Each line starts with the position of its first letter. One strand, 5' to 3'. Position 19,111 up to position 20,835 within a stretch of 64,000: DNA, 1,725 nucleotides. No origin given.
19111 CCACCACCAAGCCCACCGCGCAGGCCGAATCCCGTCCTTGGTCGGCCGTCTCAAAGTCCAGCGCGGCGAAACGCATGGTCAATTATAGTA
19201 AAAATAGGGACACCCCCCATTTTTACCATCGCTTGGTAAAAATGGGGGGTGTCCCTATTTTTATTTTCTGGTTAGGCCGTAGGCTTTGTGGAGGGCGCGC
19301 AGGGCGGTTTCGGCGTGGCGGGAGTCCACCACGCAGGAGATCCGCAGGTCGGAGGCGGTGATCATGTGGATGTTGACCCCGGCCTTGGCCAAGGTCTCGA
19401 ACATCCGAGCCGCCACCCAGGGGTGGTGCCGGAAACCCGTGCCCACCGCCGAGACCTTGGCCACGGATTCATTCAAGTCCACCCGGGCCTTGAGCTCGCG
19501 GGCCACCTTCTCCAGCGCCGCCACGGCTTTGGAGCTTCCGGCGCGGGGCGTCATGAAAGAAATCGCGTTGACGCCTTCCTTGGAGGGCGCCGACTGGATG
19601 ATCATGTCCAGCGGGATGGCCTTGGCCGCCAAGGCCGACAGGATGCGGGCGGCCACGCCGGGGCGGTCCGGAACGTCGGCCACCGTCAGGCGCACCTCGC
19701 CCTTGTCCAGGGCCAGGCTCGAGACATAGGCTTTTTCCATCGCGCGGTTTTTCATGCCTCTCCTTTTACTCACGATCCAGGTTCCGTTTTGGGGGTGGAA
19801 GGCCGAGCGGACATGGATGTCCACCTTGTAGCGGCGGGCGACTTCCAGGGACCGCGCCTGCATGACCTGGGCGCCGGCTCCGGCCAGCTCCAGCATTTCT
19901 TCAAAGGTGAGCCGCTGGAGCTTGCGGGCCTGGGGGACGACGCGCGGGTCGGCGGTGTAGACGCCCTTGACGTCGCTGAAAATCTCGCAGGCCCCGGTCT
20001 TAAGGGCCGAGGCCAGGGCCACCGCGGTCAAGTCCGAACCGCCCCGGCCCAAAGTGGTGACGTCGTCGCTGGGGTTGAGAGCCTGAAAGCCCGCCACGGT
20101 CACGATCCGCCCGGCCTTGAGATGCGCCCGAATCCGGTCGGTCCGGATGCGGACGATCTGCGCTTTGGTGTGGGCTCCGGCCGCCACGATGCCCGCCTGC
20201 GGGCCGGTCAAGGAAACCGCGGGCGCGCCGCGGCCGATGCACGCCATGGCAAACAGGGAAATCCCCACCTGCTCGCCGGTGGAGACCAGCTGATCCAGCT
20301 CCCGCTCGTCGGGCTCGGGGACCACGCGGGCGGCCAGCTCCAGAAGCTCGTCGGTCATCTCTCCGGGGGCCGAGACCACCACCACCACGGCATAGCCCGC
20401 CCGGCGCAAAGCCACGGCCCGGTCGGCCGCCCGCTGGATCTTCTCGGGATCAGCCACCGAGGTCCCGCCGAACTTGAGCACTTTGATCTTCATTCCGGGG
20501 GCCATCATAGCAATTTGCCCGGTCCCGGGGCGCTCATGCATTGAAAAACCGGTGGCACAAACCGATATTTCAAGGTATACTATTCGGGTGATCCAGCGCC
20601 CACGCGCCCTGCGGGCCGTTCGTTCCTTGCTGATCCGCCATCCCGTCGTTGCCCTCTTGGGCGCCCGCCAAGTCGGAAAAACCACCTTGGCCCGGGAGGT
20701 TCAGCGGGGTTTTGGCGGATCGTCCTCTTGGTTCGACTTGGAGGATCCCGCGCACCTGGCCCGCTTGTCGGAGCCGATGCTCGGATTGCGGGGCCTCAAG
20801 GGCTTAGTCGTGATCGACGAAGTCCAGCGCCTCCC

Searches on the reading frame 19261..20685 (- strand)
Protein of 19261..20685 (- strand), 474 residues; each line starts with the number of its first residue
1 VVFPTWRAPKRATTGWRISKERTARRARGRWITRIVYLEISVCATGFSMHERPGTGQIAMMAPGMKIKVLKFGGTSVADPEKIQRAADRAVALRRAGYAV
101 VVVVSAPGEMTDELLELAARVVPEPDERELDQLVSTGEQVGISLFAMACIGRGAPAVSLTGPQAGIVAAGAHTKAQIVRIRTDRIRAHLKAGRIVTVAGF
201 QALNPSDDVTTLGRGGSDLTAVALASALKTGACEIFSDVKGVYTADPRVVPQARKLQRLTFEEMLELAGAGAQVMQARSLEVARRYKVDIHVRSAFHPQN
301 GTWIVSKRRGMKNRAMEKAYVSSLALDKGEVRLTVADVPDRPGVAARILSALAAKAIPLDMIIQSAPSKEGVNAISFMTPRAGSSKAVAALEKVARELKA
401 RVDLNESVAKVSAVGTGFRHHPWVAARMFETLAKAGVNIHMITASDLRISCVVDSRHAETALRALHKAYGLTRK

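Call 34: search_protein_families(library=pfam, proteins=[window:19261-20685:-], max_evalue=0.00001)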
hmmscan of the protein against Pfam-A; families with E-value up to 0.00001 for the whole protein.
window:19261-20685:- (474 aa): 4 families
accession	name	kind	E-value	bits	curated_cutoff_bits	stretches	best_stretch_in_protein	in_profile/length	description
PF00696.33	AA_kinase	-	1.4e-46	159.6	24.9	1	66-294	1-234/234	Amino acid kinase family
PF22468.2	ACT_9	-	4e-31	107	27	2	411-468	1-60/61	ACT domain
PF13840.12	ACT_7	-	1.6e-18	66.8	27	1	405-467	3-65/65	ACT domain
PF01842.31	ACT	-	7.8e-12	45.2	27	1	335-395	5-62/66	ACT domain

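Call 35: find_related_loci(query=window:19261-20685:-, collection=genome_contigs, flank=1000)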
Query window:19261-20685:- (474 aa) in genome_contigs; peptide patterns used: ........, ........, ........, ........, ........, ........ (x = any residue, [..] = any of these).
122 stretches matched a pattern; 56 encode a relative of the query (tblastn E <= 1e-3); 56 distinct loci.
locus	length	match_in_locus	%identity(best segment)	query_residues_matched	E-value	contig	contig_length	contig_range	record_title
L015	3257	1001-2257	73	51-474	0e+0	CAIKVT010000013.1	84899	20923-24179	MAG: uncultured Elusimicrobia bacterium isolate MJ-time_bin-0941 genome assembly, contig: bin-0941:13/84, whole genome s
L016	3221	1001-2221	73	64-473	0e+0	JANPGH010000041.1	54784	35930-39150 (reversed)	MAG: Elusimicrobiota bacterium isolate VAR_69_metabat_387 VAR_69_k141_2592917, whole genome shotgun sequence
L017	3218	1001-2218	75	65-473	0e+0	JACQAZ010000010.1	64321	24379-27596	MAG: Elusimicrobia bacterium isolate NC_groundwater_929_Pr1_S-0.2um_66_27 Montesol18-Sp2_coassembly_scaffold_94633, whol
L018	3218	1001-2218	75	65-473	0e+0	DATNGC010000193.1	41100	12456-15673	MAG TPA_asm: Elusimicrobiota bacterium isolate SMAG_U11311 k141_2140796, whole genome shotgun sequence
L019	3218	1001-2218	74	65-473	0e+0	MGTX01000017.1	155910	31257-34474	MAG: Elusimicrobia bacterium GWA2_66_18 gwa2_scaffold_234, whole genome shotgun sequence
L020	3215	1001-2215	72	66-473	0e+0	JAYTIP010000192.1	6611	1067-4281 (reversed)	MAG: Elusimicrobiota bacterium isolate GFS_2774 GFS_2774_191, whole genome shotgun sequence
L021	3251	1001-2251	73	50-474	0e+0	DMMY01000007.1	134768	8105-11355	MAG TPA_asm: Elusimicrobia bacterium isolate UBA9628 contig_572, whole genome shotgun sequence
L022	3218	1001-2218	74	65-473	0e+0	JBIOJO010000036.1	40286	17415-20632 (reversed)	MAG: Elusimicrobiota bacterium isolate GcC5-9 k141_73233_length_40286_cov_52.0329, whole genome shotgun sequence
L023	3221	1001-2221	74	65-474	0e+0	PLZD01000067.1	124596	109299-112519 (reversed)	MAG: Elusimicrobia bacterium isolate palsa_1176 73.20120700_P3D.185_contig_14882, whole genome shotgun sequence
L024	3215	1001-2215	73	65-473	0e+0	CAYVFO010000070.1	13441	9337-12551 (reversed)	MAG TPA_asm: uncultured Elusimicrobia sp. isolate SRP124282_co12_75 genome assembly, contig: NODE_616_length_13441_cov_9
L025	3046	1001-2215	72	66-473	0e+0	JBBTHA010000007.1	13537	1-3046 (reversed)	MAG: Elusimicrobiota bacterium isolate H41-bin160_1 H41_bin160_1_000000000007, whole genome shotgun sequence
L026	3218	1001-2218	72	65-473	0e+0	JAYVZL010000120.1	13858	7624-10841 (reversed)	MAG: Elusimicrobiota bacterium isolate GL90_UP_concoct_198 GL90_UP_concoct_198_119, whole genome shotgun sequence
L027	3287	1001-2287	70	65-474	0e+0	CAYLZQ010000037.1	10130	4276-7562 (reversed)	MAG TPA_asm: uncultured Elusimicrobia bacterium isolate binchicken_co21_239 genome assembly, contig: NODE_5636_length_10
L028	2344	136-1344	73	66-472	0e+0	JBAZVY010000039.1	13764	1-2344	MAG: Elusimicrobiota bacterium isolate SO_2017_GW1_264 NODE_16590_length_13764_cov_0.860673_OW334_2017, whole genome sho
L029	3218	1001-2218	72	65-474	0e+0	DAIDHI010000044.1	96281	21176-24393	MAG TPA_asm: Elusimicrobia bacterium isolate clean341 k141_1415353, whole genome shotgun sequence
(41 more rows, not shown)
